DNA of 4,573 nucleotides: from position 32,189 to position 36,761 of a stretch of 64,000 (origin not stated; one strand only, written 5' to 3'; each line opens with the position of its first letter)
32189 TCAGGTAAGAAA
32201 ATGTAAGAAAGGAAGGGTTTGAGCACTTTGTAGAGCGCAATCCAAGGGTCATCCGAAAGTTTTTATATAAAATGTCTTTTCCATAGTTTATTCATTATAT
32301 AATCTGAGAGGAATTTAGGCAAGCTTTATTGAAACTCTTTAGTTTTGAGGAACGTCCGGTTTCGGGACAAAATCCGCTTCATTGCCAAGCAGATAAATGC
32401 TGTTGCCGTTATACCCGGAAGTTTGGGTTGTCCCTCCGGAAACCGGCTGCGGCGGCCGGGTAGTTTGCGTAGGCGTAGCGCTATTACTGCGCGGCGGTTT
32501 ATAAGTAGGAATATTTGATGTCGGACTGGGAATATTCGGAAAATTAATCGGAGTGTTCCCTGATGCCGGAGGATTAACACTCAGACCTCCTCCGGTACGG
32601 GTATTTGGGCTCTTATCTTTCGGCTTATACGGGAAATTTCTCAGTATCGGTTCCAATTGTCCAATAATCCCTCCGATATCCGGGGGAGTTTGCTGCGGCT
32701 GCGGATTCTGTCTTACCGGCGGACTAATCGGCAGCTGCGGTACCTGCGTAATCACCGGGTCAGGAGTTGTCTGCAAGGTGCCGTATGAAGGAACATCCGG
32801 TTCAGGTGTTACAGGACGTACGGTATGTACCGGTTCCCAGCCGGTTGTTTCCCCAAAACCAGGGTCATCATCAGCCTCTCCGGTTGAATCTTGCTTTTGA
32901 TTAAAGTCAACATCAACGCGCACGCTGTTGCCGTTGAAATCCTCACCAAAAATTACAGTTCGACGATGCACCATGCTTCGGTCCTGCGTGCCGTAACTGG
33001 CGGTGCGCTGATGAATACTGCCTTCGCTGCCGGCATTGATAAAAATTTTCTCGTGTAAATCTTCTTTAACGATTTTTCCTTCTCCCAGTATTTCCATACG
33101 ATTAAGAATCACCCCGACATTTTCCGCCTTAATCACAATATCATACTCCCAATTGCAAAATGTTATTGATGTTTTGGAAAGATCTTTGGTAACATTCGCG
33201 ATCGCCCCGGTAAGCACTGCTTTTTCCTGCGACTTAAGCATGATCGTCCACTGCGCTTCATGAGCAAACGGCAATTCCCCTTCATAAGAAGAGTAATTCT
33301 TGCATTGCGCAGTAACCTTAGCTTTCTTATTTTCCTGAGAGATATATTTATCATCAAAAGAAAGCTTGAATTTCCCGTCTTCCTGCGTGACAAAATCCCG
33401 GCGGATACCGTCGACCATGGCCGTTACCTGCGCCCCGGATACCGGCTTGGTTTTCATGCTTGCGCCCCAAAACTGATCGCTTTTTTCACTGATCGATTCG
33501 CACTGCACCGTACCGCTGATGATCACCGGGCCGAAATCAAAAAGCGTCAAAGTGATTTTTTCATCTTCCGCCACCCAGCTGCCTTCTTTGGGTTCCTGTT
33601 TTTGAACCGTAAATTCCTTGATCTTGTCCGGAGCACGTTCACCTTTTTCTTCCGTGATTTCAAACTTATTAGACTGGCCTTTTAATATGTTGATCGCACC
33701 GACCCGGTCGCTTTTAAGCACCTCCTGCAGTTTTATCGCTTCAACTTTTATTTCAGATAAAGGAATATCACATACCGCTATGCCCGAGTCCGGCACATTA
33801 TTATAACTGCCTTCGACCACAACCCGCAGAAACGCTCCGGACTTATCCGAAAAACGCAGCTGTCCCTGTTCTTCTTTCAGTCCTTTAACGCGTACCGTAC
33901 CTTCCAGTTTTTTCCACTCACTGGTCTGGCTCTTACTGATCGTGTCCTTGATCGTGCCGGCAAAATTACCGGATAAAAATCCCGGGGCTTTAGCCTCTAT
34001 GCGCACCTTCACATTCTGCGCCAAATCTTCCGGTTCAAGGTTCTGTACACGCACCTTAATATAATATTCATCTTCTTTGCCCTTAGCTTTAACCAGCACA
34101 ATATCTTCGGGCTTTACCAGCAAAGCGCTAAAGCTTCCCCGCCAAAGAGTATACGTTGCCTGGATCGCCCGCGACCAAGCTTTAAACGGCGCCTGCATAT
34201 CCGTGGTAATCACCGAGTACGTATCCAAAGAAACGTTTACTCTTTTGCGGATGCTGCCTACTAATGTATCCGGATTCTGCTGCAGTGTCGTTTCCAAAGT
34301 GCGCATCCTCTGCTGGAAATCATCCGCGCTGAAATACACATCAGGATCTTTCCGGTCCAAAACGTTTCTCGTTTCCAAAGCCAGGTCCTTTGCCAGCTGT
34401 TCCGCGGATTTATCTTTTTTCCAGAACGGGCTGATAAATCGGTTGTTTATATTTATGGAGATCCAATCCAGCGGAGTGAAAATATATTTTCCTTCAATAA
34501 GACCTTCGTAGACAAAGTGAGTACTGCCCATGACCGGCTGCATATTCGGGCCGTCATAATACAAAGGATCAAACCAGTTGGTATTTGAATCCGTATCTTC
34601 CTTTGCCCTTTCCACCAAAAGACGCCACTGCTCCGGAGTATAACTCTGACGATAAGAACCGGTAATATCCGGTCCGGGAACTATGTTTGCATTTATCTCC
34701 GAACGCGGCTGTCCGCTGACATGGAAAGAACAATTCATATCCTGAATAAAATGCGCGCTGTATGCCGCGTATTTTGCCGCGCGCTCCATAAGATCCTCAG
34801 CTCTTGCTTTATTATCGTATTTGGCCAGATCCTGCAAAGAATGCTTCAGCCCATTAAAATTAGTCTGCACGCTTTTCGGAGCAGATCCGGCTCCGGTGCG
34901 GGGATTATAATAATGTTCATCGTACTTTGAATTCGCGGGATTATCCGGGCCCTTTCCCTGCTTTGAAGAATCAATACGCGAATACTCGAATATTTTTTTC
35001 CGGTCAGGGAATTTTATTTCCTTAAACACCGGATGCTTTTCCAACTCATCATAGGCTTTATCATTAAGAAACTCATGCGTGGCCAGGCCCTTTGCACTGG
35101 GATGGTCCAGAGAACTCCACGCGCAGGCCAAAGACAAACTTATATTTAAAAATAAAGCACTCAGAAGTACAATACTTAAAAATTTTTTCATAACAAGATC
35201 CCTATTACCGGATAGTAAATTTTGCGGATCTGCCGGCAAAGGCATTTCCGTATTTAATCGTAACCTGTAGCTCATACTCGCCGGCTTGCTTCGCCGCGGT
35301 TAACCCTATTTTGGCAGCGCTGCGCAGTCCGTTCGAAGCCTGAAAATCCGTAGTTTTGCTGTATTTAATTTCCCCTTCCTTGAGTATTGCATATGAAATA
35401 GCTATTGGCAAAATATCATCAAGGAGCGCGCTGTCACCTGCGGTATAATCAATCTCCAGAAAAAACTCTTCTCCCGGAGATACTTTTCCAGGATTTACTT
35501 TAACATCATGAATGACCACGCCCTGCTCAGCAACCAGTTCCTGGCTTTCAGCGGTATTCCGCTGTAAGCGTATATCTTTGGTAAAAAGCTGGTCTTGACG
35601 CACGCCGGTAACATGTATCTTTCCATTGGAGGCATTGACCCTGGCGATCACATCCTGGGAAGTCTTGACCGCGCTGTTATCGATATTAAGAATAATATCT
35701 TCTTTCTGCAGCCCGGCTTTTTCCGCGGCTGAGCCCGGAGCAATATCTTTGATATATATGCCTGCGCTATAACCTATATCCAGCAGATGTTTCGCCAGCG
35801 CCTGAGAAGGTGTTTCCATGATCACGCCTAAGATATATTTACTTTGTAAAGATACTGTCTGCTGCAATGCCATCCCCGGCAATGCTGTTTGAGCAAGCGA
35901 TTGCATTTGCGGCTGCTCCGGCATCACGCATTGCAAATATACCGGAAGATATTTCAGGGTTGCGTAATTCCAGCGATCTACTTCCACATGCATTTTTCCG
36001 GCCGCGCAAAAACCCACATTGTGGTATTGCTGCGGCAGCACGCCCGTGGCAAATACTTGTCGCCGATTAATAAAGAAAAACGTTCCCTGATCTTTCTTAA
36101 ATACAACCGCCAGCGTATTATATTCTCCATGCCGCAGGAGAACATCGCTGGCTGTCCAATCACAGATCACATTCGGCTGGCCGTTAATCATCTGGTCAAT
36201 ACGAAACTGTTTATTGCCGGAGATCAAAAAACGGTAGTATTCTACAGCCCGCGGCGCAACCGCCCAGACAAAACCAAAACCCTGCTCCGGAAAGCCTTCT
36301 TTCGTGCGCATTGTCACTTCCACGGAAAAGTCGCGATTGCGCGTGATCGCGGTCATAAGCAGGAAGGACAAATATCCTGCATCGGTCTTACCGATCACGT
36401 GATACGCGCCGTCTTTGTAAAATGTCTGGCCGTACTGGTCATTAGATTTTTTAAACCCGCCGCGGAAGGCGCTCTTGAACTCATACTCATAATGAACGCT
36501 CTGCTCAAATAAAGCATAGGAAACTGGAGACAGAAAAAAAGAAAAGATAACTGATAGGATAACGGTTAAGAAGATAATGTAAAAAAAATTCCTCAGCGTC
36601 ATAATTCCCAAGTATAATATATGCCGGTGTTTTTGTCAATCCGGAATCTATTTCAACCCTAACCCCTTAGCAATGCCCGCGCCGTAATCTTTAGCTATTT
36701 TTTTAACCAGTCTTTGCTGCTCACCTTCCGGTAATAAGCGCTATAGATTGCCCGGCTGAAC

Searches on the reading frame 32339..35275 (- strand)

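Call 12: search_protein_families(library=pfam, proteins=[window:32339-35275:-])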
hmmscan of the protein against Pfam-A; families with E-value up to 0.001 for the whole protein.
window:32339-35275:- (978 aa): 1 family
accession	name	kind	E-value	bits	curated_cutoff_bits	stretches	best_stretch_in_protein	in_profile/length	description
PF03793.24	PASTA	-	0.00075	19.8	23.2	0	534-578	19-62/64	PASTA domain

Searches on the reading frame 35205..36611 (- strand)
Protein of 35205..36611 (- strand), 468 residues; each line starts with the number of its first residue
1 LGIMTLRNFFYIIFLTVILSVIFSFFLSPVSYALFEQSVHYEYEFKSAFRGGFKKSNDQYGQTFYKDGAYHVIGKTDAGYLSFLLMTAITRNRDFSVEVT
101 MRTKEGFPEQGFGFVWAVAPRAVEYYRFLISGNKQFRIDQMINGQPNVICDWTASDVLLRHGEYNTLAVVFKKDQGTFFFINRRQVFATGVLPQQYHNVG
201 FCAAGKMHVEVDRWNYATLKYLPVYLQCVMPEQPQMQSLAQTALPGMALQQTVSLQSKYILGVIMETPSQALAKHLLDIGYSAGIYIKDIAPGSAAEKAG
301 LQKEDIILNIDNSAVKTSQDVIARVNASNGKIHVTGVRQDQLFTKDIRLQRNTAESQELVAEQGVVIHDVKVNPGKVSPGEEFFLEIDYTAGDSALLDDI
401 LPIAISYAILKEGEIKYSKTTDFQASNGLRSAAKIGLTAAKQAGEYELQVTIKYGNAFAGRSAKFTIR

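Call 12: search_protein_families(library=pfam, proteins=[window:35205-36611:-])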
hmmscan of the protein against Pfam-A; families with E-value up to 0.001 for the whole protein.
window:35205-36611:- (468 aa): 3 families
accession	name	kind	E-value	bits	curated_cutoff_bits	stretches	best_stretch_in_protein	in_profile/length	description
PF17820.7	PDZ_6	-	6.3e-08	32.7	27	1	287-332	2-47/54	PDZ domain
PF13180.12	PDZ_2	-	2e-07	31.6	27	1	270-327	12-56/80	PDZ domain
PF00595.29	PDZ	-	2.8e-07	31.3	23.2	1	282-334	24-78/81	PDZ domain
